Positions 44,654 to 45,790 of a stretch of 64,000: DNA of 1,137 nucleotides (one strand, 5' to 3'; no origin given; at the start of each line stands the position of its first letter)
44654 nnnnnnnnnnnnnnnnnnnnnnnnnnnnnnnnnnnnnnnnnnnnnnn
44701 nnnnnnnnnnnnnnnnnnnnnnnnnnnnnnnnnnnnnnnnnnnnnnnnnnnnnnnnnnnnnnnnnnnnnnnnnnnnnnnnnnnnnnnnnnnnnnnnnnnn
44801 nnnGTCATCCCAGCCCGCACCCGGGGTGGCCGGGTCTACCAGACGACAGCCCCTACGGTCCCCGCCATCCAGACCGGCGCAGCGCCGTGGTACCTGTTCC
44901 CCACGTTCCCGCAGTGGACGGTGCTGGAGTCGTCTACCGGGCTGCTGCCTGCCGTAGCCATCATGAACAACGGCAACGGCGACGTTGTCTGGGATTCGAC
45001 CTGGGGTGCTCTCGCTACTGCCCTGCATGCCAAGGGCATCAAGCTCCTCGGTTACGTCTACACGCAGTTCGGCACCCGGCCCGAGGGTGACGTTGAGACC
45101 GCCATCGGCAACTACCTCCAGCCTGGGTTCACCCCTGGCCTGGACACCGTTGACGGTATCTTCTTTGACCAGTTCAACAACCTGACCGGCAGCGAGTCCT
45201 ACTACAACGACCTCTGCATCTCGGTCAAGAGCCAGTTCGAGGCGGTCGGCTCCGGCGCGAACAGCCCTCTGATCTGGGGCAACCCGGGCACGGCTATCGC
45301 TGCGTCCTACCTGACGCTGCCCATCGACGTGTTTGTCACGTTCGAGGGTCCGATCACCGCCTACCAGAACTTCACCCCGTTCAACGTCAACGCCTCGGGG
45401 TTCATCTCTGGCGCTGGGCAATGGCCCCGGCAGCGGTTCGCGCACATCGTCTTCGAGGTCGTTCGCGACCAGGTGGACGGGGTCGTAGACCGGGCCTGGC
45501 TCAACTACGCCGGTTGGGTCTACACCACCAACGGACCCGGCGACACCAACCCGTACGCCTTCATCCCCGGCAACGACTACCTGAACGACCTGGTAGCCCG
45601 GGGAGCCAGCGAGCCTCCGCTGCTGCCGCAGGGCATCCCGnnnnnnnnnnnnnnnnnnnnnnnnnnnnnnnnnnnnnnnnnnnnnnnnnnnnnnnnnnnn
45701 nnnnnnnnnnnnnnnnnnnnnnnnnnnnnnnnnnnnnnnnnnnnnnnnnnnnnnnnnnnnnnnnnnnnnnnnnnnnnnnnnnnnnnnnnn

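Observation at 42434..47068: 1544-aa tail fibre with about 20 Arg-rich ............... modules and a glycosidase-like central domain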

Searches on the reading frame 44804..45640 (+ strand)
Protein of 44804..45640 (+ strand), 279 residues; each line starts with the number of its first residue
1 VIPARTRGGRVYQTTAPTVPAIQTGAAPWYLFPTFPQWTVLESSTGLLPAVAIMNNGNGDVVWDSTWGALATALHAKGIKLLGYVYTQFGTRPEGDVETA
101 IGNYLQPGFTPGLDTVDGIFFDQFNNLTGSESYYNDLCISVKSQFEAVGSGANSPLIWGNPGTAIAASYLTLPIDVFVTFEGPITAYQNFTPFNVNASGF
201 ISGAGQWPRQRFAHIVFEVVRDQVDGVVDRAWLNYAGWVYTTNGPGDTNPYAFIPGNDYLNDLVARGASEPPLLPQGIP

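Call 22: search_solved_structures(query=window:44804-45640:+, max_evalue=1, show_alignments=2)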
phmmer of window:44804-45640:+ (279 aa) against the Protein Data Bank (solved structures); distinct sequences matched with E-value up to 1: 6.
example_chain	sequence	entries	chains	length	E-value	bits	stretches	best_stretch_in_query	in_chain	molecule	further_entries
7xr7_A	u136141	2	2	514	0.023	17.3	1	11-75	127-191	SQHop_cyclase_C domain-containing protein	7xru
8zg0_A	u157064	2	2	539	0.023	17.3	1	11-75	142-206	Squalene cyclase C-terminal domain-containing protein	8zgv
7xq4_A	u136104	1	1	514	0.023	17.3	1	11-75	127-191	SQHop_cyclase_C domain-containing protein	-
7xqz_A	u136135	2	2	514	0.023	17.3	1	11-75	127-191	SQHop_cyclase_C domain-containing protein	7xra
8zg5_A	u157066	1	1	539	0.025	17.2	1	11-75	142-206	Squalene cyclase C-terminal domain-containing protein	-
8zg1_A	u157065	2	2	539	0.025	17.2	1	11-75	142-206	Squalene cyclase C-terminal domain-containing protein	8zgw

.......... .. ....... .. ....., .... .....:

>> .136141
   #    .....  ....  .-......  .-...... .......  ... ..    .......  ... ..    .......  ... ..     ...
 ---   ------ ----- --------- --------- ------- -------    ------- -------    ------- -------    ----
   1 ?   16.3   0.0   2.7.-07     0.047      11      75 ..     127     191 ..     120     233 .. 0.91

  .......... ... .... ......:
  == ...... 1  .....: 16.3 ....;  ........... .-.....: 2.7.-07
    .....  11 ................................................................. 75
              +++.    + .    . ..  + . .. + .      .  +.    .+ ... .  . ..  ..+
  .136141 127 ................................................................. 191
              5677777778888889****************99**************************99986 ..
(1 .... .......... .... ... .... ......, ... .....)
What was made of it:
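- Tried and rejected: A single-sequence PDB search of the central domain gave only chance hits (call 22).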

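Call 24: find_homologous_proteins(query=window:44834-45640:+, max_evalue=0.00001)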
Query window:44834-45640:+ (269 aa): 67 proteins with E <= 0.00001 among 713 candidates.
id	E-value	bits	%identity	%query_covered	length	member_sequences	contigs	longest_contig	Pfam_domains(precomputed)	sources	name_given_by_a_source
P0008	5.3e-77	277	52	97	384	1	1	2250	PF12138.15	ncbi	-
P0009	8.8e-75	270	53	94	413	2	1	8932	PF12138.15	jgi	-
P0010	1.0e-73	266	52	94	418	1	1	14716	PF12138.15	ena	-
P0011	1.4e-73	266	53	91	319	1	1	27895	PF12138.15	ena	-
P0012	6.0e-18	83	38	60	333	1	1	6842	PF12138.15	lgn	-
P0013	1.6e-17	82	35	75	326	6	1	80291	PF12138.15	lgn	-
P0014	2.3e-17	81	34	81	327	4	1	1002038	PF12138.15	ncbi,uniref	ncbi:spherulation-specific family 4 protein [Streptomyces sp. NPDC051555]|uniref:spherulation-specif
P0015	2.6e-17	81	34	80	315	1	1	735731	PF12138.15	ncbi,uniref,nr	ncbi:spherulation-specific family 4 protein [Streptomyces kutzneri]|uniref:spherulation-specific fam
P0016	2.9e-17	81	35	81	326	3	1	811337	PF12138.15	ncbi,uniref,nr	ncbi:spherulation-specific family 4 protein [Streptomyces sp. TBY4]|uniref:spherulation-specific fam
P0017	3.7e-17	81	38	55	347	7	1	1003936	PF12138.15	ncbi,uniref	ncbi:spherulation-specific family 4 protein [Streptomyces sp. NPDC002032]|uniref:spherulation-specif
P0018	6.5e-17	80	32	81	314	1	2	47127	PF12138.15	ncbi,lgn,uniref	ncbi:spherulation-specific family 4 protein [Streptomyces virginiae]|uniref:spherulation-specific fa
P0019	7.6e-17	80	33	86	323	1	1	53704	PF12138.15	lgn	-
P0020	8.1e-17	80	35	81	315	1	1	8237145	PF12138.15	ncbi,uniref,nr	ncbi:spherulation-specific family 4 protein [Streptomyces xanthophaeus]|uniref:spherulation-specific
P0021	8.7e-17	79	33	80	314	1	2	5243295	PF12138.15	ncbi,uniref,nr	ncbi:spherulation-specific family 4 protein [Streptomyces sp. NPDC058682]|uniref:spherulation-specif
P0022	1.3e-16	79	33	87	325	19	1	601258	PF12138.15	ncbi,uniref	ncbi:spherulation-specific family 4 protein [Streptomyces sp. NPDC006487]|uniref:spherulation-specif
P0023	1.8e-16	78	33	80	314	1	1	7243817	PF12138.15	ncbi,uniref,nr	ncbi:spherulation-specific family 4 protein [Streptomyces sp. NBC_00160]|uniref:spherulation-specifi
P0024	1.8e-16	78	33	80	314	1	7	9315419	PF12138.15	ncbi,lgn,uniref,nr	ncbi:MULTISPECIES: spherulation-specific family 4 protein [Streptomyces]|uniref:Spherulation-specifi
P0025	1.9e-16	78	33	80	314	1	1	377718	PF12138.15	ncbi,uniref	ncbi:spherulation-specific family 4 protein [Streptomyces spororaveus]|uniref:spherulation-specific 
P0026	2.6e-16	78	33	80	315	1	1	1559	PF12138.15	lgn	-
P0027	3.3e-16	78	33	80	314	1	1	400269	PF12138.15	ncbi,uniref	ncbi:spherulation-specific family 4 protein [Streptomyces spororaveus]|uniref:spherulation-specific 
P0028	4.0e-16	77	34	80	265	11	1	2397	PF12138.15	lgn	-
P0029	4.0e-16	77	35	75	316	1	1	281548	PF12138.15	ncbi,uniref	ncbi:spherulation-specific family 4 protein [Streptomyces sp. NPDC005533]|uniref:spherulation-specif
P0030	4.2e-16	77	33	80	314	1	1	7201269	PF12138.15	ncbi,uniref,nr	ncbi:spherulation-specific family 4 protein [Streptomyces spororaveus]|uniref:spherulation-specific 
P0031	5.0e-16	77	34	81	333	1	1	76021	PF12138.15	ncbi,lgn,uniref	ncbi:spherulation-specific family 4 protein [Streptomyces sp. NPDC006529]|uniref:spherulation-specif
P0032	5.4e-16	77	34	85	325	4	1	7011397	PF12138.15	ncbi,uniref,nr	ncbi:spherulation-specific family 4 protein [Streptomyces sp. NBC_01264]|uniref:spherulation-specifi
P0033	7.3e-16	76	32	80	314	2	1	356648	PF12138.15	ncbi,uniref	ncbi:spherulation-specific family 4 protein [Streptomyces sp. NPDC085540]|uniref:spherulation-specif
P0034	7.8e-16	76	33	80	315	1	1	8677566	PF12138.15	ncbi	ncbi:spherulation-specific family 4 protein [Streptomyces sp. NC-S4]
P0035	1.1e-15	76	35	75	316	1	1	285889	PF12138.15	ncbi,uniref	ncbi:spherulation-specific family 4 protein [Streptomyces sp. NPDC091204]|uniref:spherulation-specif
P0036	2.1e-15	75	37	65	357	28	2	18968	PF12138.15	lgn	-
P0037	2.4e-15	75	34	75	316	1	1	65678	PF12138.15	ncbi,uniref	ncbi:spherulation-specific family 4 protein [Streptomyces sp. NPDC060020]|uniref:spherulation-specif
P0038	2.5e-15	75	34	75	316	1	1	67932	PF12138.15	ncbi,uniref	ncbi:spherulation-specific family 4 protein [Streptomyces sp. NPDC056257]|uniref:spherulation-specif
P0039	2.5e-15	75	34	75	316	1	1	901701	PF12138.15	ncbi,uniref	ncbi:spherulation-specific family 4 protein [Streptomyces sp. NPDC002120]|uniref:spherulation-specif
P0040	3.2e-15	74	33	85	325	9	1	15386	PF12138.15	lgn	-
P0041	3.5e-15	74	32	85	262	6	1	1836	PF12138.15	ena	-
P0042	3.5e-15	74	32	81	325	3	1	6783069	PF12138.15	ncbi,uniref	ncbi:spherulation-specific family 4 protein [Streptomyces sp. 5.8]|uniref:spherulation-specific fami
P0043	3.8e-15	74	34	75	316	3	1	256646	PF12138.15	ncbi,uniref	ncbi:spherulation-specific family 4 protein [Streptomyces sp. NPDC048424]|uniref:spherulation-specif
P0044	4.4e-15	74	38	60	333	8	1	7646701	PF12138.15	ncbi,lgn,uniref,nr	ncbi:spherulation-specific family 4 protein [Streptomyces subrutilus]|uniref:spherulation-specific f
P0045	6.0e-15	73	33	87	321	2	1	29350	PF12138.15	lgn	-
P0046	6.7e-15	73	34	75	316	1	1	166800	PF12138.15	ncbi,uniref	ncbi:spherulation-specific family 4 protein [Streptomyces sp. NPDC001581]|uniref:spherulation-specif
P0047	7.7e-15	73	34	75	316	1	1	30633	PF12138.15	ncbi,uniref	ncbi:spherulation-specific family 4 protein [Streptomyces sp. NPDC058412]|uniref:spherulation-specif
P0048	8.1e-15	73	34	75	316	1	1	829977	PF12138.15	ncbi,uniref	ncbi:spherulation-specific family 4 protein [Streptomyces sp. NPDC001513]|uniref:spherulation-specif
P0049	8.5e-15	73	37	65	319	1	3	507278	PF12138.15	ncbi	ncbi:spherulation-specific family 4 protein [Streptomyces sp. NPDC054838]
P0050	1.5e-14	72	34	84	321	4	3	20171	PF12138.15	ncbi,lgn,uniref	ncbi:spherulation-specific family 4 protein [Streptomyces sp. NPDC051130]|uniref:spherulation-specif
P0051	1.7e-14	72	34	75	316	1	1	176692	PF12138.15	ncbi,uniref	ncbi:spherulation-specific family 4 protein [Streptomyces sp. NPDC001586]|uniref:spherulation-specif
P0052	2.0e-14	72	34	75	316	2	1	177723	PF12138.15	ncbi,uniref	ncbi:spherulation-specific family 4 protein [Streptomyces sp. NPDC090045]|uniref:spherulation-specif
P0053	2.9e-14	71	34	84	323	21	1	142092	PF12138.15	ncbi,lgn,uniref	ncbi:spherulation-specific family 4 protein [Streptomyces sp. NPDC051000]|uniref:spherulation-specif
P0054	3.7e-14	71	34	76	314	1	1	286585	PF12138.15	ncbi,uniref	ncbi:spherulation-specific family 4 protein [Streptomyces sp. NPDC090046]|uniref:spherulation-specif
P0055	3.8e-14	71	38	59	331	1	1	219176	PF12138.15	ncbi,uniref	ncbi:spherulation-specific family 4 protein [Streptomyces sp. NPDC051567]|uniref:spherulation-specif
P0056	5.3e-14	70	35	72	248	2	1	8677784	PF12138.15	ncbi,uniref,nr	ncbi:spherulation-specific family 4 protein [Streptomyces flavotricini]|uniref:Spherulation-specific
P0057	6.4e-14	70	38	51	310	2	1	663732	PF12138.15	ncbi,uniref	ncbi:spherulation-specific family 4 protein [Streptomyces sp. NPDC051109]|uniref:spherulation-specif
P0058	8.6e-14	70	33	76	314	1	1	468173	PF12138.15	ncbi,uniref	ncbi:spherulation-specific family 4 protein [Streptomyces sp. NPDC048257]|uniref:spherulation-specif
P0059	1.2e-13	69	34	76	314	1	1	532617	PF12138.15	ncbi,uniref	ncbi:spherulation-specific family 4 protein [Streptomyces sp. NPDC090131]|uniref:spherulation-specif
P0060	1.3e-13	69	35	72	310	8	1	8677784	PF12138.15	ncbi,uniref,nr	ncbi:spherulation-specific family 4 protein [Streptomyces flavotricini]|uniref:spherulation-specific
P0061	1.9e-13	69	34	76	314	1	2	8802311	PF12138.15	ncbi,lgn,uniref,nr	ncbi:spherulation-specific family 4 protein [Streptomyces sp. NBC_01232]|uniref:spherulation-specifi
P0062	1.9e-13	69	30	82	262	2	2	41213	PF12138.15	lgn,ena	-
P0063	2.3e-13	68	34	76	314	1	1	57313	PF12138.15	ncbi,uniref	ncbi:spherulation-specific family 4 protein [Streptomyces sp. NPDC056491]|uniref:spherulation-specif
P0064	2.4e-13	68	33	76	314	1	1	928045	PF12138.15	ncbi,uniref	ncbi:spherulation-specific family 4 protein [Streptomyces sp. NPDC090036]|uniref:spherulation-specif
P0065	3.7e-13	68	30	82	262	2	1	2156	PF12138.15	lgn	-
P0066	5.8e-13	67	33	81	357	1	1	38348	PF12138.15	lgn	-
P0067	2.1e-12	65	35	72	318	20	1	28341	PF12138.15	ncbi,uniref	ncbi:spherulation-specific family 4 protein [Streptomyces vinaceus]|uniref:spherulation-specific fam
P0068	2.6e-12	65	38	51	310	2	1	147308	PF12138.15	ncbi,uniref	ncbi:spherulation-specific family 4 protein [Streptomyces sp. NPDC127051]|uniref:spherulation-specif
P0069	4.0e-12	64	39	52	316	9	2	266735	PF12138.15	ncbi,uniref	ncbi:spherulation-specific family 4 protein [Streptomyces sp. NPDC056492]|uniref:spherulation-specif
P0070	4.7e-12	64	32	81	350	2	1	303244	PF12138.15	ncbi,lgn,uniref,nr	ncbi:spherulation-specific family 4 protein [Streptomyces sp. A1136]|uniref:spherulation-specific fa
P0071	5.4e-12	64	37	54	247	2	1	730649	PF12138.15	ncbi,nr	ncbi:hypothetical protein AMK16_22160 [Streptomyces sp. CB00455]|nr:hypothetical protein AMK16_22160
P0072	7.2e-12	63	32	91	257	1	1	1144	PF12138.15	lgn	-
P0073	4.8e-8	51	37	46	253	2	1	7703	PF12138.15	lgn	-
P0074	1.7e-7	49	33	68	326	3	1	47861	PF12138.15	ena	-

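Call 39: search_solved_structures(query=A2, max_evalue=1, show_alignments=2)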
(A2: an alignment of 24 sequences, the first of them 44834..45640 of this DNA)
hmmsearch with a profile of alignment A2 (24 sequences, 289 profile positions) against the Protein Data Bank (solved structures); distinct sequences matched with E-value up to 1: 4.
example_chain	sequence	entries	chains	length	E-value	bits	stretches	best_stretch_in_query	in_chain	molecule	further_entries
5d6t_A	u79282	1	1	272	8.5e-28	100.5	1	41-211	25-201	SPHERULIN-4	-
5c5g_A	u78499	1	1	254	1.2e-27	100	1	42-212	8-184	spherulin-4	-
8bpd_A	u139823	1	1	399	0.66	12.3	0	89-129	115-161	Glycosyl hydrolase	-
7wtj_H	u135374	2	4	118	0.68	12.2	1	48-98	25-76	Heavy chain of XGv286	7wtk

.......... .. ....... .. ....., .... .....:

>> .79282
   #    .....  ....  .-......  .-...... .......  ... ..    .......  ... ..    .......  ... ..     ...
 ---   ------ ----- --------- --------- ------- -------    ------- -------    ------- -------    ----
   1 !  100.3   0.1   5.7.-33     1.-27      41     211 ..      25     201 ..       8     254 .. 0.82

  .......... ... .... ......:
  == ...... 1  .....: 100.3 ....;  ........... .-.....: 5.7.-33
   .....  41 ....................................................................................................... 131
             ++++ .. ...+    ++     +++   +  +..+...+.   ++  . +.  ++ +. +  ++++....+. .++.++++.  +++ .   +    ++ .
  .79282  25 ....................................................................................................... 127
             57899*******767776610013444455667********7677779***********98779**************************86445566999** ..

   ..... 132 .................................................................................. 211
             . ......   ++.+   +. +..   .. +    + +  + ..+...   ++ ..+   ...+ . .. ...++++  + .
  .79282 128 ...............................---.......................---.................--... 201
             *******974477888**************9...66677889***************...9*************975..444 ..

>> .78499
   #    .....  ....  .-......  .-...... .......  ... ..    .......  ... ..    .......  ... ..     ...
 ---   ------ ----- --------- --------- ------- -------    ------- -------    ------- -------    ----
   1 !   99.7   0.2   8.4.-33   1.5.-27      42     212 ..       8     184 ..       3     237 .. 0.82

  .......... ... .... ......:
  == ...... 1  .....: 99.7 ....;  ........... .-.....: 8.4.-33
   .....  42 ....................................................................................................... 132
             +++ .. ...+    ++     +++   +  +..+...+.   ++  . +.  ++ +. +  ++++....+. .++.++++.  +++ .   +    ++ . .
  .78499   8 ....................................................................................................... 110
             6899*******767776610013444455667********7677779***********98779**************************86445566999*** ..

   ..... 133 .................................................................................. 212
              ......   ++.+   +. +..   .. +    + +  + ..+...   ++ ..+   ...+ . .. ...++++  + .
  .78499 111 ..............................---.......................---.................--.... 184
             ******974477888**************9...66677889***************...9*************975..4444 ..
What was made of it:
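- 44855..45628 (+): GH135 / spherulin-4 (Sph3-like) (beta/alpha) barrel, aa 808-1065. Asp912 is at 45167-45169 and Glu971 at 45344-45346. Profile against 5c5g/5d6t gives 1e-27 (call 39).
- Tried and rejected: A profile was needed (call 39).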

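Call 98: find_encoding_contigs(protein=P0024, flank=8000, max_places=2)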
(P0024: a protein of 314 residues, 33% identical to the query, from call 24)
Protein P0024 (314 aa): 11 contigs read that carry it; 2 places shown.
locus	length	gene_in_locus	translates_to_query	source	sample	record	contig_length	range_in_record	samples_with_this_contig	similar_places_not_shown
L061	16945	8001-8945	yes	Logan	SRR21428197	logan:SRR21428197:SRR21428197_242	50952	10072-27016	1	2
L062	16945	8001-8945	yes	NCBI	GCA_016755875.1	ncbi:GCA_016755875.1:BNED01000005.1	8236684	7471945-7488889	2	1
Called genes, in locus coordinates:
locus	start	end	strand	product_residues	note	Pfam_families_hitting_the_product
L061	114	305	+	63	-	-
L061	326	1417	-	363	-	PF00356:LacI, PF00532:Peripla_BP_1, PF13407:Peripla_BP_4, PF13377:Peripla_BP_3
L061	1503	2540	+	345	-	PF13671:AAA_33, PF00293:NUDIX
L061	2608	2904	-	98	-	-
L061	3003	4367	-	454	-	PF01546:Peptidase_M20, PF07687:M20_dimer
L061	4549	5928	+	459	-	PF00890:FAD_binding_2 (weak), PF01134:GIDA (weak), PF01266:DAO, PF03486:HI0933_like (weak), PF07992:Pyr_redox_2 (weak), PF12831:FAD_oxidored (weak), PF13450:NAD_binding_8 (weak), PF01494:FAD_binding_3, +1 more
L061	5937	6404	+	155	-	-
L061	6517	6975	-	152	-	PF04075:F420H2_quin_red (weak)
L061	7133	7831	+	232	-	PF00440:TetR_N, PF13305:TetR_C_33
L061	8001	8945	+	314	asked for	PF12138:Spherulin4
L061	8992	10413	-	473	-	PF00070:Pyr_redox (faint), PF01266:DAO (weak), PF01494:FAD_binding_3, PF03486:HI0933_like (faint), PF07992:Pyr_redox_2 (faint), PF01266:DAO (weak), PF21274:Rng_hyd_C (weak)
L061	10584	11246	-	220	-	PF00440:TetR_N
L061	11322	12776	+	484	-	PF01425:Amidase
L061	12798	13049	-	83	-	PF19857:DUF6332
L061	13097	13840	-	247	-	PF11716:MDMPI_N, PF07398:MDMPI_C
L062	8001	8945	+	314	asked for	PF12138:Spherulin4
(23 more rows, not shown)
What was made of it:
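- Tried and rejected: Rejected, a host EPS cluster around the Streptomyces GH135 homologs: their neighbours are unrelated (call 98).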

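Call 99: find_encoding_contigs(protein=P0011, flank=10000, max_places=2)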
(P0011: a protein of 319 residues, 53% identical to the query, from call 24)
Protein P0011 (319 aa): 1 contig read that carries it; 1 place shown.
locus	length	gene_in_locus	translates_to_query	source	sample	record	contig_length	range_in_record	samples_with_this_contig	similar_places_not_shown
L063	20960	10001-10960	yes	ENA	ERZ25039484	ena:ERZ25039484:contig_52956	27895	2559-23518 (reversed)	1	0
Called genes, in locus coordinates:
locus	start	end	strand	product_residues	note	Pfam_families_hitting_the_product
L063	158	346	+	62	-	-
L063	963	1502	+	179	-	-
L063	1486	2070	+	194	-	PF17289:Terminase_6C (faint)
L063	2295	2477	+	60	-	-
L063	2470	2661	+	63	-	-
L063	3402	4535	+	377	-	PF00534:Glycos_transf_1, PF13692:Glyco_trans_1_4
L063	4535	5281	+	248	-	PF04724:Glyco_transf_17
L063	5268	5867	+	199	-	PF04989:RMNT_CmcI, PF13578:Methyltransf_24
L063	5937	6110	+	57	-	-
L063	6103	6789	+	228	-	-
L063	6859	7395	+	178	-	-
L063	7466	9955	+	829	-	PF13229:Beta_helix (weak)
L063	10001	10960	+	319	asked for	PF12138:Spherulin4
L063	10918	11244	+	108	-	-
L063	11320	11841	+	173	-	PF12138:Spherulin4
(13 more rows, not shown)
